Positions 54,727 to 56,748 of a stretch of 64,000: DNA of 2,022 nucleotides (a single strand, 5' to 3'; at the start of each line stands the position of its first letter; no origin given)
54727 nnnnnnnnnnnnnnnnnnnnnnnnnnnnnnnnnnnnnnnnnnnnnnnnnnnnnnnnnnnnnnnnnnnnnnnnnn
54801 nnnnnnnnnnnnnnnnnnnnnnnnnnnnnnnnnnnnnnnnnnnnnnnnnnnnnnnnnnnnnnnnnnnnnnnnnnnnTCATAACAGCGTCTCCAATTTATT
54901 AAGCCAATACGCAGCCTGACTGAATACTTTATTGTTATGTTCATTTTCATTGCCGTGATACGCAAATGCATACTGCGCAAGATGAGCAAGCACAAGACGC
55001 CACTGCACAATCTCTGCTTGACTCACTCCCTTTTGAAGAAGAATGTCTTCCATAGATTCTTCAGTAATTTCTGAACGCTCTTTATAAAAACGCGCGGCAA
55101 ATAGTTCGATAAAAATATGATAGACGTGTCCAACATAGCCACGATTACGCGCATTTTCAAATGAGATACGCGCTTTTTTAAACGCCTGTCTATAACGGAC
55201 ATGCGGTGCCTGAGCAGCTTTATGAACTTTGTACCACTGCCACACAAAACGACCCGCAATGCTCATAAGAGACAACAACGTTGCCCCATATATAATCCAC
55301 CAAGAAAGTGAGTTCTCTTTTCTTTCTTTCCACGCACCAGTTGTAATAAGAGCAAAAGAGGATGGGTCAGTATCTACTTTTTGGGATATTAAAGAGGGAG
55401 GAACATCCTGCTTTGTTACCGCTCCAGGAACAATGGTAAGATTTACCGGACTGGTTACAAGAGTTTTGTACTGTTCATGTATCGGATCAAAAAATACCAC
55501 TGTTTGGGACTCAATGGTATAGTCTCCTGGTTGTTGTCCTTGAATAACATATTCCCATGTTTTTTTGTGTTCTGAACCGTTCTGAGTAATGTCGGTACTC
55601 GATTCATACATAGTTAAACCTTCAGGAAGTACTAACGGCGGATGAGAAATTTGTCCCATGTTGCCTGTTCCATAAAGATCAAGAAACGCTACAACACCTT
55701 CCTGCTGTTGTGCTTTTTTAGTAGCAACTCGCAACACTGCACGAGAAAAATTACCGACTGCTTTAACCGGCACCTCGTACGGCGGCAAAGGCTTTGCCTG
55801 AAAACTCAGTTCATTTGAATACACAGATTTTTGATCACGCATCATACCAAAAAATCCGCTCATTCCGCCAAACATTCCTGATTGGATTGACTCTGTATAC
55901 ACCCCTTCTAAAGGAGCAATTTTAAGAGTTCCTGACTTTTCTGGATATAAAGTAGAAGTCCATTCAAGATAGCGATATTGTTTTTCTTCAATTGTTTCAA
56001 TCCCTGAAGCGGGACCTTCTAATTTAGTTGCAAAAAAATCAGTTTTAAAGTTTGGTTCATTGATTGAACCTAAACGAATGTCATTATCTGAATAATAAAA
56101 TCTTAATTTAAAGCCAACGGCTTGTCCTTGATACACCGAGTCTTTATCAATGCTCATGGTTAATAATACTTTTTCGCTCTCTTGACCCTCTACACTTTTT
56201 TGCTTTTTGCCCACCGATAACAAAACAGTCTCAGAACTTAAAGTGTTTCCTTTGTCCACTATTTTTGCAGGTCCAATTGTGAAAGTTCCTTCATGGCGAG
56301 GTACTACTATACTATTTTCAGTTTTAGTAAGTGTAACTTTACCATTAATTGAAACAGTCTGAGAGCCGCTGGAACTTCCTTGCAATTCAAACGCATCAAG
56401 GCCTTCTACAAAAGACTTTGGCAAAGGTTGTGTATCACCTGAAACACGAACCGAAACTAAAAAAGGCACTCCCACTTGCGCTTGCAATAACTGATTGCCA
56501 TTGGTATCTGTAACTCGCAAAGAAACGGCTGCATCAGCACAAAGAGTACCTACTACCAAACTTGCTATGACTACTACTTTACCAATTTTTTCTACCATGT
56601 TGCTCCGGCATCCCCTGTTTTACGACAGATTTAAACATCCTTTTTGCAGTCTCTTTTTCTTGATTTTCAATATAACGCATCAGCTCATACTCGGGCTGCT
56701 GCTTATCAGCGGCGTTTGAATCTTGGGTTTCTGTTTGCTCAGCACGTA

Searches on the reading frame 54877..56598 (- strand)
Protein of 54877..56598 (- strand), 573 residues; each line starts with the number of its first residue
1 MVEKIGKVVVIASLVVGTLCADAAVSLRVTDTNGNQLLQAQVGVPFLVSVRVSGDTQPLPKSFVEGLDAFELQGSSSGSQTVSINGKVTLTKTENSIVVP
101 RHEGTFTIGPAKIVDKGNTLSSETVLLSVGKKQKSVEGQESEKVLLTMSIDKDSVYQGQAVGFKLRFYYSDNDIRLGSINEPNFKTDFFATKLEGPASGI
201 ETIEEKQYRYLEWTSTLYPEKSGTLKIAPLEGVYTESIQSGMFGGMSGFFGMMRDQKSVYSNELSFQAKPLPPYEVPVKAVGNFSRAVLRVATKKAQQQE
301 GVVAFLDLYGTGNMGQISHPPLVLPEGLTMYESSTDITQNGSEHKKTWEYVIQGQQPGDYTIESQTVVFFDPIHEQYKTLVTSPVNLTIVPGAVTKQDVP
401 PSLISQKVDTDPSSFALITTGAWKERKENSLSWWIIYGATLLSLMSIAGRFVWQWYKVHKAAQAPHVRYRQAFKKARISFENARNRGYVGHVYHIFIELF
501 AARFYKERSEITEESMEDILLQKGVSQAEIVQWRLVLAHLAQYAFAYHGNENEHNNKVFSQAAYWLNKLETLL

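Call 36: find_encoding_contigs(protein=window:54877-56598:-, flank=10000, max_places=10)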
Protein window:54877-56598:- (573 aa): 2 contigs read that carry it; 1 place shown.
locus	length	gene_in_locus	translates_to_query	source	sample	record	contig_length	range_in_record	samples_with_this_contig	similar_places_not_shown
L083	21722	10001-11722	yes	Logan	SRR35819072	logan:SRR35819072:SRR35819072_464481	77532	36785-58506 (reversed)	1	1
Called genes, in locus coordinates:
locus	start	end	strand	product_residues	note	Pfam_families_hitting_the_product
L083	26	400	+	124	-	-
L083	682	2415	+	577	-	PF24782:WD40_MABP1-WDR62_2nd (faint), PF00400:WD40 (faint), PF13570:Beta-prop_ACSF4 (faint), PF23381:Beta-prop_IFT122_1st (faint), PF23414:Beta-prop_EML_2 (faint), PF24807:WD40_CDC20-Fz (weak), PF24796:WDR55 (weak), PF25173:Beta-prop_WDR3_1st (weak), +7 more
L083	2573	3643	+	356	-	-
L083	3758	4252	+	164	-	PF13302:Acetyltransf_3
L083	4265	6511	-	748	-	PF01751:Toprim, PF01131:Topoisom_bac, PF01396:Zn_ribbon_Top1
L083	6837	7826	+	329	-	PF01882:DUF58, PF00092:VWA, PF13519:VWA_2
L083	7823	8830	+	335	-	PF00092:VWA, PF13519:VWA_2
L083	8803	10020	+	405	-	-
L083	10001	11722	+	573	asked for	PF13584:BatD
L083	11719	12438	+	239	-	-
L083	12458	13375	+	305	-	PF01551:Peptidase_M23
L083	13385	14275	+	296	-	PF10502:Peptidase_S26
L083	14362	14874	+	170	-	PF00581:Rhodanese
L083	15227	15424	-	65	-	-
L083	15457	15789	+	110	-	PF18291:HU-HIG (weak), PF00216:Bac_DNA_binding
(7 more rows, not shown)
